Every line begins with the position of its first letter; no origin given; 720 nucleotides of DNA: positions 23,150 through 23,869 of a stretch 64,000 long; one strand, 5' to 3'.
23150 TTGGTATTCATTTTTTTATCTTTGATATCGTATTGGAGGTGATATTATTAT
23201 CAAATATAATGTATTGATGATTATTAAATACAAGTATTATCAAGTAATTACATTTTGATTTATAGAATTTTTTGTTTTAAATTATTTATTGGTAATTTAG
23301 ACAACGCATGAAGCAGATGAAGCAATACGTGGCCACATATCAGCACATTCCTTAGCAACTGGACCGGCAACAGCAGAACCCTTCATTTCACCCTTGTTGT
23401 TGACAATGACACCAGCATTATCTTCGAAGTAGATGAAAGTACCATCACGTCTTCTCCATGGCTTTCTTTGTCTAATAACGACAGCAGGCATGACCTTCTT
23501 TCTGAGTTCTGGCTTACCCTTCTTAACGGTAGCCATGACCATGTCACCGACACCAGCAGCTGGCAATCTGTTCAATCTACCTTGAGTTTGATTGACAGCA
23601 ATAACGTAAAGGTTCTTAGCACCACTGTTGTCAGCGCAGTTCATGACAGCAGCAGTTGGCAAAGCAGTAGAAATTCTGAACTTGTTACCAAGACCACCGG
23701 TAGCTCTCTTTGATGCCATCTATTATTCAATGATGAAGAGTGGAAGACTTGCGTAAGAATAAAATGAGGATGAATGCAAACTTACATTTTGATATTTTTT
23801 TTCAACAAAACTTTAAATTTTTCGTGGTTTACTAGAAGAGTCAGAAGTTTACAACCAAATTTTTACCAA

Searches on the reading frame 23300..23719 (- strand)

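Call 53: search_protein_families(library=pfam, proteins=[window:23300-23719:-], max_evalue=0.01)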
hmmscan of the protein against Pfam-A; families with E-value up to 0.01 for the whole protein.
window:23300-23719:- (140 aa): 1 family
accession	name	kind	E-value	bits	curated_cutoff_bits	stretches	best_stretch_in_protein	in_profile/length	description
PF00238.24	Ribosomal_L14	-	3.6e-42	143.6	23.6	1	22-140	4-122/122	Ribosomal protein L14p/L23e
